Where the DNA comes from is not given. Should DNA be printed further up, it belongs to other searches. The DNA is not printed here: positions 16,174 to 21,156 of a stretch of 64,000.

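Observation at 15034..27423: Shared P-[VIP]-E-[ST]-A motif after the lipobox in six lipoproteins of the block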

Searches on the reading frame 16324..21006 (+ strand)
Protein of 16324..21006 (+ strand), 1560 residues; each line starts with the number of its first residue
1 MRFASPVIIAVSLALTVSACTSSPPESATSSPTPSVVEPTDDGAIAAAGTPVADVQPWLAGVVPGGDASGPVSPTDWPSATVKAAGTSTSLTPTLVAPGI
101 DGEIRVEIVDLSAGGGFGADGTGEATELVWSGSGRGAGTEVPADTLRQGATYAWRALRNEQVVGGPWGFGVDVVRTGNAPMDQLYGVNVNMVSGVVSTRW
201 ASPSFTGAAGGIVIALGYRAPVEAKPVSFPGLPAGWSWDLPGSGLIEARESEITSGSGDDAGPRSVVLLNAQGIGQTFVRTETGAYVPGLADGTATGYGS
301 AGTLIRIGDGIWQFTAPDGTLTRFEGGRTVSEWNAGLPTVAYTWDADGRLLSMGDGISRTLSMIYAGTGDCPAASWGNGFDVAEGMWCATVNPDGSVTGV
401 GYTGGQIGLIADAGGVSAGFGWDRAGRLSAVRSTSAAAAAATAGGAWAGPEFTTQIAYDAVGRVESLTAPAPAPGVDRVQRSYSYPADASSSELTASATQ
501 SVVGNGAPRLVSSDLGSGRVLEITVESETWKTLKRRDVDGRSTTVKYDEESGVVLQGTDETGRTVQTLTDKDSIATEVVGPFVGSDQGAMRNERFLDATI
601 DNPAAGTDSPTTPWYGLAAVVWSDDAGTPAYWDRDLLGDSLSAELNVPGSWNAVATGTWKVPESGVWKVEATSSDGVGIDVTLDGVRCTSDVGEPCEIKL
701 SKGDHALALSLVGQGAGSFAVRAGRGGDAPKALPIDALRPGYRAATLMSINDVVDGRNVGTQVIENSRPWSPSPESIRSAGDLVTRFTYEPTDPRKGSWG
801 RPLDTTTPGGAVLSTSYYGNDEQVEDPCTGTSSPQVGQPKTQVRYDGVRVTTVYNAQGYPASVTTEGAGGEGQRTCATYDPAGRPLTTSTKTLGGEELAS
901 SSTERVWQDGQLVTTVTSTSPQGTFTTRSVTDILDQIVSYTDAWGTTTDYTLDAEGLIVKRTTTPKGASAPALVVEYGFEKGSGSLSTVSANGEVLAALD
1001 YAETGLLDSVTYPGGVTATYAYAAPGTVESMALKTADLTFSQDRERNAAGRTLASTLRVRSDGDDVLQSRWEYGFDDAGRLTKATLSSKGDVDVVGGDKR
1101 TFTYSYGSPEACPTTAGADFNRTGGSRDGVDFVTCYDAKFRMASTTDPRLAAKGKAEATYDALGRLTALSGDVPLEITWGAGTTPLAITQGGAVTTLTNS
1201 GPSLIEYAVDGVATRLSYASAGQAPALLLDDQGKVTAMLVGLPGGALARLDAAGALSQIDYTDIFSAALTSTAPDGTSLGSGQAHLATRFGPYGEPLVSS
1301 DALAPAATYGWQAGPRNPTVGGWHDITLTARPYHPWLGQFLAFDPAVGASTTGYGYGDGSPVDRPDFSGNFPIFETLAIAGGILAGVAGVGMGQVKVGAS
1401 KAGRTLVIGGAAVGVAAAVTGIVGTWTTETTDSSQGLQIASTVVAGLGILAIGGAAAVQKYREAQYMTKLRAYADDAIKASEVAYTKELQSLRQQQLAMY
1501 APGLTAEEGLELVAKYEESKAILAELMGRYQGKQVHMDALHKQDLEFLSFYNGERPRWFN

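Call 5: search_protein_families(library=pfam, proteins=[window:16324-21006:+], max_evalue=0.01)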
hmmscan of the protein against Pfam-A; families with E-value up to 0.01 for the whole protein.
window:16324-21006:+ (1560 aa): 1 family
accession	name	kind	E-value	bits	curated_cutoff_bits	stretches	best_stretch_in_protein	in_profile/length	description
PF05593.20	RHS_repeat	-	0.00024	21.8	22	1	935-968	5-37/38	RHS Repeat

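Call 34: search_protein_families(library=ncbifam, proteins=[window:16324-21006:+], max_evalue=0.001)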
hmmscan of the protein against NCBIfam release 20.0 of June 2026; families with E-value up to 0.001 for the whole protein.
window:16324-21006:+ (1560 aa): 2 families
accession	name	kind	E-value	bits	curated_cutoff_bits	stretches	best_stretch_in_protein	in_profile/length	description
TIGR01643.1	YD_repeat_2x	repeat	1.6e-08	34.7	15.8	0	935-964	5-34/42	YD repeat-containing protein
TIGR03696.1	Rhs_assc_core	domain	1.1e-05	25.8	32.5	1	1292-1369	3-75/76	RHS repeat-associated core domain-containing protein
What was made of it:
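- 16324..21006 (+): RHS-1 lipoprotein, with YD repeats, an Rhs core and a C-terminal domain of about 190 aa. Calls 5, 34.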
